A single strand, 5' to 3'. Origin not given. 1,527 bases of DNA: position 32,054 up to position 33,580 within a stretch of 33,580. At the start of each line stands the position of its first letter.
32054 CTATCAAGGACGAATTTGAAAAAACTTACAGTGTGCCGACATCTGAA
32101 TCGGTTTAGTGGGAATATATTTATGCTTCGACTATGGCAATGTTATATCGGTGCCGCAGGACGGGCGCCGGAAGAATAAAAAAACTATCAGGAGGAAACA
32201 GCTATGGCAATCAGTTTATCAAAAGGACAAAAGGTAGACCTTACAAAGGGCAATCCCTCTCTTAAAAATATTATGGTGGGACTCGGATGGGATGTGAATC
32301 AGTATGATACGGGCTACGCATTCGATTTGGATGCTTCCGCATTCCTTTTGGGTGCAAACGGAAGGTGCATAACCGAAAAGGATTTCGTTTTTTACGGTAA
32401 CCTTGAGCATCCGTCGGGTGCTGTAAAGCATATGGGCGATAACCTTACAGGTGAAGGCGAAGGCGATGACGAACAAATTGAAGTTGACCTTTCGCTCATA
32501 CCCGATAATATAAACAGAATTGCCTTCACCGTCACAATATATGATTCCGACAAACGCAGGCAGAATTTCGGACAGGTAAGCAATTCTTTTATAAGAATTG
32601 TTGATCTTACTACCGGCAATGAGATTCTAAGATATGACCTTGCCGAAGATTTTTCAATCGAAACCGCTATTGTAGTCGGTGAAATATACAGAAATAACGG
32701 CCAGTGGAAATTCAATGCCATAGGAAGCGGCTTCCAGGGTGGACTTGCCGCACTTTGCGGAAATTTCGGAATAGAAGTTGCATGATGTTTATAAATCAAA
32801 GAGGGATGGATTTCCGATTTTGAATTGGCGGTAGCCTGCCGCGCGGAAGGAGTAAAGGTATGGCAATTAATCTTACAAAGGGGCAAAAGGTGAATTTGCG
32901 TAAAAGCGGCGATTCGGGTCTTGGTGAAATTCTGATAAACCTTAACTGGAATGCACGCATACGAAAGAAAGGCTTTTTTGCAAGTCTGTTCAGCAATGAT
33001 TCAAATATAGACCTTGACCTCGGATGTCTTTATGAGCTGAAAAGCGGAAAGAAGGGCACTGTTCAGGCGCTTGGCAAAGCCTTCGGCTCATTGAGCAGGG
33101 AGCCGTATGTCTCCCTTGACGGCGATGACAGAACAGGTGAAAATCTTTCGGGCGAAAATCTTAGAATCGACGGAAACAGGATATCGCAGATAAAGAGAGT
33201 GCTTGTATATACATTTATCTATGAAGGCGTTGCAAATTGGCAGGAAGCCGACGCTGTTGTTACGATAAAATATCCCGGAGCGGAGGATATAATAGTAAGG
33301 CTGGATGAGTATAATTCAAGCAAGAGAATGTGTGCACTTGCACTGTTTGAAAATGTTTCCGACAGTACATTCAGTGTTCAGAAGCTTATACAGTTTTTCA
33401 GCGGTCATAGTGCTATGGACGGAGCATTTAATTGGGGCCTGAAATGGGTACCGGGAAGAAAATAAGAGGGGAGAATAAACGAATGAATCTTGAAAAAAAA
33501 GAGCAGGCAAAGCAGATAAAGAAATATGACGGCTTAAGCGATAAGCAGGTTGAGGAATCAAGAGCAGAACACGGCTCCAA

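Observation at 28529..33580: Ter-type operon: YceG-like, TelA, TerD, divergent TerD and a P-type ATPase, with no TerC or TerB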

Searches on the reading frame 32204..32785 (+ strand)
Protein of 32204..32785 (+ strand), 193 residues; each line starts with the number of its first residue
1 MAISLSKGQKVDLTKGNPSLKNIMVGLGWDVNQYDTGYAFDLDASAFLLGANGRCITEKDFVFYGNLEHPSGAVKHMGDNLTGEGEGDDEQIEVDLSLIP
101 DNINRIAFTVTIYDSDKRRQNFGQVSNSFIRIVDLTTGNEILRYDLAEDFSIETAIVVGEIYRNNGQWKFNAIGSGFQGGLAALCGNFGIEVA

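Call 5: search_protein_families(library=pfam, proteins=[window:32204-32785:+], max_evalue=0.1)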
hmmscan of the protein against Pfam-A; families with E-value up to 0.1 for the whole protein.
window:32204-32785:+ (193 aa): 1 family
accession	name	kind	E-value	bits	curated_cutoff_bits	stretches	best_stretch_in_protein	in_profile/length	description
PF02342.23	TerD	-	1e-85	286.4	25.3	1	1-188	1-187/187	TerD domain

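Call 22: search_protein_families(library=ncbifam, proteins=[window:32204-32785:+], max_evalue=0.001)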
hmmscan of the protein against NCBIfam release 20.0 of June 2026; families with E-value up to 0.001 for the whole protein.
window:32204-32785:+ (193 aa): 0 families

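Call 32: search_protein_families(library=padloc, proteins=[window:32204-32785:+], max_evalue=0.001)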
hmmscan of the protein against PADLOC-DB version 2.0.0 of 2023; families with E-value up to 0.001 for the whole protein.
window:32204-32785:+ (193 aa): 0 families

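Call 45: search_solved_structures(query=window:32204-32785:+, max_evalue=0.001, show_alignments=2)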
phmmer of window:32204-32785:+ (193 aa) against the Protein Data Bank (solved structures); distinct sequences matched with E-value up to 0.001: 4.
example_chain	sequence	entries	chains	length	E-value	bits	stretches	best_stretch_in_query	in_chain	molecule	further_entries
2kxt_A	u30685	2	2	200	5.5e-69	234.9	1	1-191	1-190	Tellurite resistance protein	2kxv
3ibz_A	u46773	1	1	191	3.3e-65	222.6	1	1-192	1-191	Putative tellurium resistant like protein TerD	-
2qz7_A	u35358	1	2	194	1.9e-07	34.2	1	18-179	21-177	Uncharacterized protein SCO6318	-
2qng_A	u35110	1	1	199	3.7e-06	30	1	17-179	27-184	Uncharacterized protein SAV2460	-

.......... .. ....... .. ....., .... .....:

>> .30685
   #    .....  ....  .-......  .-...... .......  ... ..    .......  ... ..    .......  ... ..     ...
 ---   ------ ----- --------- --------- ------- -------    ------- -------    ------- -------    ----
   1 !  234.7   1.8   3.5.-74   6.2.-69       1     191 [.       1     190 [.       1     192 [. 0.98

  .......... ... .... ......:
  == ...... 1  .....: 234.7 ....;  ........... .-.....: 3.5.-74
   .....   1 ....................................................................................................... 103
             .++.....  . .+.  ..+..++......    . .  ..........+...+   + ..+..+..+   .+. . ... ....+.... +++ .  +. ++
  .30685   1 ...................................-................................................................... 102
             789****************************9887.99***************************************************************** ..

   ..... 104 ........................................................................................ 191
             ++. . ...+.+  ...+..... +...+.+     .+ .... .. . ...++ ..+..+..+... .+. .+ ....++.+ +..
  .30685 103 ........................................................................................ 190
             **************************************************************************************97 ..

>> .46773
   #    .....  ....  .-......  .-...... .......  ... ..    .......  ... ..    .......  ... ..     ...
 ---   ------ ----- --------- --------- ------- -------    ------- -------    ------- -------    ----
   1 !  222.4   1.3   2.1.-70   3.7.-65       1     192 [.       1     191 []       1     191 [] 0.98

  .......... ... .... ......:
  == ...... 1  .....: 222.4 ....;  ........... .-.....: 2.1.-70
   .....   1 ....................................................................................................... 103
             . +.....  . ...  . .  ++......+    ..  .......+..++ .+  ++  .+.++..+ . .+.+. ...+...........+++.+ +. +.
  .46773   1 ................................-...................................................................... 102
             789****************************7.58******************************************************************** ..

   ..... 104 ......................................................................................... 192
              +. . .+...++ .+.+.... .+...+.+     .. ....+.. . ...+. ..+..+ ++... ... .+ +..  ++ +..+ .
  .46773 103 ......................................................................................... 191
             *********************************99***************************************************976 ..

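Call 69: search_dna_similar(query=window:32204-32785:+, collection=plasmids, mode=protein, max_rows=25, rows=spread)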
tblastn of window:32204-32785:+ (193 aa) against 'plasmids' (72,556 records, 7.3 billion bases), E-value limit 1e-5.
Records with a match: 2662; places in all: 15166; records where one place covers at least 80% of the query: 2632.
Best place of each record, by identity: 60-80% 5; <60% 2657.
By first word of the organism name: Klebsiella 1080; Escherichia 440; Enterobacter 366; Salmonella 351; Pseudomonas 135; Citrobacter 65; Raoultella 34; Streptomyces 33; Rhodococcus 20; Leclercia 19; and 55 more.
By predicted mobility (MOB-suite, as given by PLSDB): conjugative 1676; non-mobilizable 917; mobilizable 69.
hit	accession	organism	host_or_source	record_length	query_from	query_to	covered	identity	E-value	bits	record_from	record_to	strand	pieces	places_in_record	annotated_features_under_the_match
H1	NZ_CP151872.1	Bacillus thuringiensis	tobacco,mixed culture,leaves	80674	2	192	99%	66.0%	3e-79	263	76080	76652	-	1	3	TerD family protein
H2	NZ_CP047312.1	Pseudomonas putida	whole organism,soil sample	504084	1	192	99%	57.3%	1e-67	230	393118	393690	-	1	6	TerD family protein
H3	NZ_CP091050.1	Klebsiella pneumoniae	Homo sapiens,pure culture,blood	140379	1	192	99%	54.2%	2e-65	223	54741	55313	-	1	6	terE: tellurium resistance cAMP binding protein TerE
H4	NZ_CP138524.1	Klebsiella pneumoniae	pure culture,urine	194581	1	192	99%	54.2%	4e-65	223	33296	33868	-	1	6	terE: tellurium resistance cAMP binding protein TerE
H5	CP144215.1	Klebsiella pneumoniae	Homo sapiens,blood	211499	1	192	99%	54.2%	2e-65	223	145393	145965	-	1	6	terE: tellurium resistance cAMP binding protein TerE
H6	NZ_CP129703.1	Klebsiella pneumoniae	Homo sapiens,whole organism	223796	1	192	99%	54.2%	2e-65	223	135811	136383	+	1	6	terE: tellurium resistance cAMP binding protein TerE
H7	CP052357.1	Klebsiella pneumoniae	Homo sapiens,blood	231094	1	192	99%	54.2%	4e-65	223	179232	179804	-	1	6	terE: tellurium resistance cAMP binding protein TerE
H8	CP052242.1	Klebsiella pneumoniae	-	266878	1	192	99%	54.2%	4e-65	223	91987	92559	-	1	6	terE: tellurium resistance cAMP binding protein TerE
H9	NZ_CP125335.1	Klebsiella pneumoniae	Homo sapiens,sputum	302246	1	192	99%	54.2%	4e-65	223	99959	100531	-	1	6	terE: tellurium resistance cAMP binding protein TerE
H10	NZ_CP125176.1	Klebsiella pneumoniae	-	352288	1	192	99%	54.2%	2e-65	223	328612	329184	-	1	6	terE: tellurium resistance cAMP binding protein TerE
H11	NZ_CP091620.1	Salmonella enterica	Homo sapiens,feces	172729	1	193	100%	53.9%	8e-67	228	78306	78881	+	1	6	terD: tellurium resistance membrane protein TerD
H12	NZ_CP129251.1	Enterobacter hormaechei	Homo sapiens,Leg pus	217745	1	193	100%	53.9%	8e-67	228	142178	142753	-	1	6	terD: tellurium resistance membrane protein TerD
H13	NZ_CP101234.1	Escherichia coli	Homo sapiens,cell culture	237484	1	193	100%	53.9%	8e-67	228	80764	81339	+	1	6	terD: tellurium resistance membrane protein TerD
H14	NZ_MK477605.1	Salmonella enterica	Homo sapiens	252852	1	193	100%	53.9%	8e-67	228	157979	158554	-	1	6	terD: tellurium resistance membrane protein TerD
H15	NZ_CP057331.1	Klebsiella oxytoca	culture,Pooled pig faecal samples ...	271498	1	193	100%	53.9%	8e-67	228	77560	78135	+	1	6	terD: tellurium resistance membrane protein TerD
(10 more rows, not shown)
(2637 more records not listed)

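Call 70: get_annotated_region(hit=H1, flank=9000)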
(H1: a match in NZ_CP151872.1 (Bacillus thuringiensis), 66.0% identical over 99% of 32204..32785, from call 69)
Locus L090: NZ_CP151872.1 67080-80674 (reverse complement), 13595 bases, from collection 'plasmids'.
description: Bacillus thuringiensis strain YB6 plasmid unnamed5, complete sequence
organism: Bacillus thuringiensis (NCBI taxid 1428)
taxonomy: Bacteria; Bacillota; Bacilli; Bacillales; Bacillaceae; Bacillus; Bacillus thuringiensis
host: -; source: tobacco,mixed culture,leaves; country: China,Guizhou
typing (MOB-suite, as given by PLSDB): non-mobilizable
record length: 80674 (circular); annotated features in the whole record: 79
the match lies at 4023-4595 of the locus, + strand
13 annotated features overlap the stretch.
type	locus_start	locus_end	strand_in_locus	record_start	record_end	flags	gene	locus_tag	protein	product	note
CDS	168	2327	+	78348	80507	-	-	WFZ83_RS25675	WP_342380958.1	SH3 domain-containing protein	-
CDS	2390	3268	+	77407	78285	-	-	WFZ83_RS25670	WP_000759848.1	ROK family protein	-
CDS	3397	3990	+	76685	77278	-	-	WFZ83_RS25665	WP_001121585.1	TerD family protein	GO:0006950 - response to stress [Evidence IEA]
CDS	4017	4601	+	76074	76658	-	-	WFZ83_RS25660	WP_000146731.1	TerD family protein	GO:0006950 - response to stress [Evidence IEA]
CDS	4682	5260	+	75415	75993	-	-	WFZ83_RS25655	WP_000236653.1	TerD family protein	GO:0006950 - response to stress [Evidence IEA]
CDS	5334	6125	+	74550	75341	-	-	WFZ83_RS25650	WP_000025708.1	TerC family protein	-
CDS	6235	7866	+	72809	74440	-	-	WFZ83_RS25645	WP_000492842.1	YceG family protein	-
CDS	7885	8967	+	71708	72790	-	-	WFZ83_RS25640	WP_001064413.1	toxic anion resistance protein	-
CDS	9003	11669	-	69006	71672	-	-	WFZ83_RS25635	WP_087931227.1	cation-translocating P-type ATPase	-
CDS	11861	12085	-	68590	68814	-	-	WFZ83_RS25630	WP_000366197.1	DUF1128 domain-containing protein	-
CDS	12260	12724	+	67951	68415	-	-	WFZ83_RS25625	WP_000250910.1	low molecular weight protein-tyrosine-phosphatase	GO:0006470 - protein dephosphorylation [Evidence IEA]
CDS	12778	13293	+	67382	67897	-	-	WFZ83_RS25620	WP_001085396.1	DUF4075 domain-containing protein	-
CDS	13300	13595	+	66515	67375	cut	-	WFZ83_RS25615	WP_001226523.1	YihY/virulence factor BrkB family protein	-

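Call 71: get_annotated_region(hit=H13, flank=6000)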
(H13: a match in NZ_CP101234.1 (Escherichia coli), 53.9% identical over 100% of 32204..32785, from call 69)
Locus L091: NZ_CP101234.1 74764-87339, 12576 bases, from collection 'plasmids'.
description: Escherichia coli strain EC21Z-137 plasmid pEC21Z137-237K, complete sequence
organism: Escherichia coli (NCBI taxid 562)
taxonomy: Bacteria; Pseudomonadota; Gammaproteobacteria; Enterobacterales; Enterobacteriaceae; Escherichia; Escherichia coli
host: -; source: Homo sapiens,cell culture; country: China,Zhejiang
typing (MOB-suite, as given by PLSDB): conjugative; replicon IncHI2A,rep_cluster_1088; relaxase MOBH; mating-pair formation MPF_F
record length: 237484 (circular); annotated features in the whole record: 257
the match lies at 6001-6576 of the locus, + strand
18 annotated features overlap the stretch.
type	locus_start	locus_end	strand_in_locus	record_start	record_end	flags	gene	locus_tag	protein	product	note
CDS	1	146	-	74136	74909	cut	-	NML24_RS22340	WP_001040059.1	hypothetical protein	-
CDS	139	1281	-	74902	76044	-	-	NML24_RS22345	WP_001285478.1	phosphoribosyltransferase domain-containing protein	-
CDS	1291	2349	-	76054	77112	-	-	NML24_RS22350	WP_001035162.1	ATP-grasp domain-containing protein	-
CDS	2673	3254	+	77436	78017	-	-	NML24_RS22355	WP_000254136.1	TerD family protein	-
predicted_resistance_gene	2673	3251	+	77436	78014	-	terZ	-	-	tellurium resistance-associated protein TerZ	predicted by amrfinderplus; class TELLURIUM; identity 99.48%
CDS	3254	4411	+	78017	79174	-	-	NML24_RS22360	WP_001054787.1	TerD family protein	-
CDS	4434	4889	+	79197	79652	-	-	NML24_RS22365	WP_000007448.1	tellurite resistance TerB family protein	-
CDS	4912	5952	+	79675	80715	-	terC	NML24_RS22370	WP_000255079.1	tellurium resistance membrane protein TerC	-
predicted_resistance_gene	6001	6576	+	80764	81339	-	terD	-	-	tellurium resistance membrane protein TerD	predicted by amrfinderplus; class TELLURIUM; identity 96.35%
CDS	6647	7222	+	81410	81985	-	-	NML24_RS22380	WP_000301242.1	TerD family protein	GO:0006950 - response to stress [Evidence IEA]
CDS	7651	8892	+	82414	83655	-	-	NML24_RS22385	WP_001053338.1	VWA domain-containing protein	-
CDS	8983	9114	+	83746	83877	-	-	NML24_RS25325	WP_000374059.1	hypothetical protein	-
CDS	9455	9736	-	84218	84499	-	-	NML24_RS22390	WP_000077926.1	hypothetical protein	-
CDS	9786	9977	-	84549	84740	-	-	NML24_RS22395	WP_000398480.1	hypothetical protein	-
CDS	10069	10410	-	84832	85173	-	-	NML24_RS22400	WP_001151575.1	hypothetical protein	-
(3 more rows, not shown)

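Call 73: search_solved_structures(query=L090:9003-11669:-, max_evalue=1e-100)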
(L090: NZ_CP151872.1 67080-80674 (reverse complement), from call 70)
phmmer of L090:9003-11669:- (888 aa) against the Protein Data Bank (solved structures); distinct sequences matched with E-value up to 1e-100: 62 (the best 60 are shown).
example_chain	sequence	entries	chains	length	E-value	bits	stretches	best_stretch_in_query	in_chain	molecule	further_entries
6zhf_A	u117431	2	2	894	2.6e-214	717.1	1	2-886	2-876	Calcium-transporting ATPase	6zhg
9euq_A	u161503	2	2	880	4.1e-214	716.5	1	5-886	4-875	Calcium-transporting ATPase lmo0841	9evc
6zhh_A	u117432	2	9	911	5.2e-212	709.5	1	2-886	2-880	Calcium-transporting ATPase | Calcium-transporting ATPase lmo0841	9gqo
7yag_A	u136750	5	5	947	1.3e-176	592.4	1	16-887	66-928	Calcium-transporting ATPase type 2C member 1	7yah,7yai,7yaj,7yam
8iww_A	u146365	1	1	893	1.4e-176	592.3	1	16-887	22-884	Calcium-transporting ATPase type 2C member 1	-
8iwp_A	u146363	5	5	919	1.5e-176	592.2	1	16-887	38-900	Calcium-transporting ATPase type 2C member 1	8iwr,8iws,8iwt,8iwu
7bt2_A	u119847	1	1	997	2.2e-153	515.6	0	410-888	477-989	Sarcoplasmic/endoplasmic reticulum calcium ATPase 2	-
6jju_A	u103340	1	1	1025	2.9e-153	515.2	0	410-888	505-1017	Sarcoplasmic/endoplasmic reticulum calcium ATPase 2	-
7e7s_A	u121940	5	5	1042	3.1e-153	515.1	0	410-888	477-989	Sarcoplasmic/endoplasmic reticulum calcium ATPase 2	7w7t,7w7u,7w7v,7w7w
6ln5_A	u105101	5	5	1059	3.4e-153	515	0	410-888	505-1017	Sarcoplasmic/endoplasmic reticulum calcium ATPase 2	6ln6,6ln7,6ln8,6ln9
5ztf_A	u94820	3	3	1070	3.6e-153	514.9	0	410-888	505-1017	Sarcoplasmic/endoplasmic reticulum calcium ATPase 2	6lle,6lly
5mpm_A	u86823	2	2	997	1e-152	513.4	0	410-888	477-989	Sarcoplasmic/endoplasmic reticulum calcium ATPase 2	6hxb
3tlm_A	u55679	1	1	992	2e-151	509.1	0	417-888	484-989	Sarcoplasmic/endoplasmic reticulum calcium ATPase 1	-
8owa_A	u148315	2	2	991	5.8e-151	507.6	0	441-888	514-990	Sarcoplasmic/endoplasmic reticulum calcium ATPase 1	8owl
4bew_A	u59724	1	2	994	5.9e-151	507.6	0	441-888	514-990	SARCOPLASMIC/ENDOPLASMIC RETICULUM CALCIUM ATPASE 1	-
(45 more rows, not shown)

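Call 84: search_protein_families(library=pfam, proteins=[L090:5334-6125:+], max_evalue=0.01)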
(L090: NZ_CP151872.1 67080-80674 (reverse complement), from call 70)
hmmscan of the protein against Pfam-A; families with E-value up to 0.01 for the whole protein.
L090:5334-6125:+ (263 aa): 3 families
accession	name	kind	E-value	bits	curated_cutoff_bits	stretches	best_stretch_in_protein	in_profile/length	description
PF03741.22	TerC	-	9.5e-55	185.5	27.8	1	35-216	2-176/178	Integral membrane protein TerC family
PF07690.21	MFS_1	-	2.7e-06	27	33.4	1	29-242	85-314/347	Major Facilitator Superfamily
PF04332.21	DUF475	-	2.2e-05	24.9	27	1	145-247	187-290/293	Protein of unknown function (DUF475)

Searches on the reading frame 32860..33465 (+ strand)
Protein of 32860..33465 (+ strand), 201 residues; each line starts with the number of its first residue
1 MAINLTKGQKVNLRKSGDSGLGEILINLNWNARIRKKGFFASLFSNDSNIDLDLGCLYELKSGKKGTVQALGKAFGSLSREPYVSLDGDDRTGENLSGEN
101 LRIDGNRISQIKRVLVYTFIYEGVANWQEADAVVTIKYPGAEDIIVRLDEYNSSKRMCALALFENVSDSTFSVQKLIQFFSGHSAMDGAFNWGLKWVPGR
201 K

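Call 5: search_protein_families(library=pfam, proteins=[window:32860-33465:+], max_evalue=0.1)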
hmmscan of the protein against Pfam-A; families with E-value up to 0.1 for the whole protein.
window:32860-33465:+ (201 aa): 1 family
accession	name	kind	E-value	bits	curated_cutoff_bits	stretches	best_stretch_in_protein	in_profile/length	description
PF02342.23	TerD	-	3.2e-09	36.9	25.3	1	1-133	1-124/187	TerD domain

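Call 7: find_encoding_contigs(protein=window:32860-33465:+, flank=10000, max_places=8)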
Protein window:32860-33465:+ (201 aa): 7 contigs read that carry it; 6 places shown.
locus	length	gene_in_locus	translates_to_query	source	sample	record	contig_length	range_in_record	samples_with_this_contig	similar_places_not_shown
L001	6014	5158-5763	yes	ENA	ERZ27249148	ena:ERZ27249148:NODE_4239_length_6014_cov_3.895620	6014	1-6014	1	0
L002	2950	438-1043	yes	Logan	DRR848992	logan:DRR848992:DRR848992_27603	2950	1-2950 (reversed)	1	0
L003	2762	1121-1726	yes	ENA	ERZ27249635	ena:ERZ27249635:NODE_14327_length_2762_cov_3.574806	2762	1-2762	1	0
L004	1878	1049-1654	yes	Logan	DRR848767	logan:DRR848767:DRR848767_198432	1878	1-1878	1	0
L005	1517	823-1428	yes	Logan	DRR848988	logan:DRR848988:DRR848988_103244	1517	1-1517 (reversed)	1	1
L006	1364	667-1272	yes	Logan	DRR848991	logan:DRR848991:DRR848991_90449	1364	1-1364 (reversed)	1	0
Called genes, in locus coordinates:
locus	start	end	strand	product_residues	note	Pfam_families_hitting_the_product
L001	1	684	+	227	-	?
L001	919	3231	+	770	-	PF14266:YceG_bac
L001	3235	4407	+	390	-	PF05816:TelA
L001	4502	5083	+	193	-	PF02342:TerD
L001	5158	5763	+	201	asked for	PF02342:TerD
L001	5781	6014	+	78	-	?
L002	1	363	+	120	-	?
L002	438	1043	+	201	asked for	PF02342:TerD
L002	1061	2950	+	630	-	?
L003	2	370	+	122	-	?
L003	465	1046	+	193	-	PF02342:TerD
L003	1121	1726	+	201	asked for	PF02342:TerD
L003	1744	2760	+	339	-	?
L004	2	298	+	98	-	?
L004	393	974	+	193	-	PF02342:TerD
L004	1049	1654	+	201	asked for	PF02342:TerD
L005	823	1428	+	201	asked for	PF02342:TerD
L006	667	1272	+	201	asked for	PF02342:TerD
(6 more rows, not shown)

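Call 9: search_protein_families(library=pfam, proteins=[L002:1061-2950:+], max_evalue=0.01)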
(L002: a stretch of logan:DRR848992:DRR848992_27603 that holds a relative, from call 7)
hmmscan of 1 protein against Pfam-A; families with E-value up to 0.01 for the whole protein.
L002:1061-2950:+ (630 aa): 5 families
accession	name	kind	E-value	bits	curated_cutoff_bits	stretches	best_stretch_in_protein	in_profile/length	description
PF00122.25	E1-E2_ATPase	-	1.2e-32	113.3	28.1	1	113-336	3-179/181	E1-E2 ATPase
PF00690.31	Cation_ATPase_N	-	2.4e-15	56.3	20.4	1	14-65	17-68/69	Cation transporter/ATPase, N-terminus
PF00702.32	Hydrolase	-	1.3e-11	45.7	26.4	1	356-596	3-149/191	haloacid dehalogenase-like hydrolase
PF13246.12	Cation_ATPase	-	0.00072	20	21.7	1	412-484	14-90/91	Cation transport ATPase (P-type)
PF12710.13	HAD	-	0.0046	17.8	27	0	522-586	63-130/189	haloacid dehalogenase-like hydrolase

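Call 22: search_protein_families(library=ncbifam, proteins=[window:32860-33465:+], max_evalue=0.001)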
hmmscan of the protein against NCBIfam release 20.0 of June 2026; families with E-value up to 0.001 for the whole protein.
window:32860-33465:+ (201 aa): 0 families

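Call 32: search_protein_families(library=padloc, proteins=[window:32860-33465:+], max_evalue=0.001)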
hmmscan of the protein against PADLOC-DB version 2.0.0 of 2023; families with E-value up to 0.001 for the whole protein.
window:32860-33465:+ (201 aa): 0 families

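Call 46: search_solved_structures(query=window:32860-33465:+, max_evalue=1, show_alignments=2)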
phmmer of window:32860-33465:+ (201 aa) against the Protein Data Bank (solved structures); distinct sequences matched with E-value up to 1: 0.

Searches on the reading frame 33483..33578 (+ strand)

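Call 5: search_protein_families(library=pfam, proteins=[window:33483-33578:+], max_evalue=0.1)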
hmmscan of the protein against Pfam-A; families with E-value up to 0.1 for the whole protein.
window:33483-33578:+ (32 aa): 1 family
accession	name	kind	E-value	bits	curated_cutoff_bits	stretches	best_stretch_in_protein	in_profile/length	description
PF00690.31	Cation_ATPase_N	-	0.0093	16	20.4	1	9-32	10-35/69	Cation transporter/ATPase, N-terminus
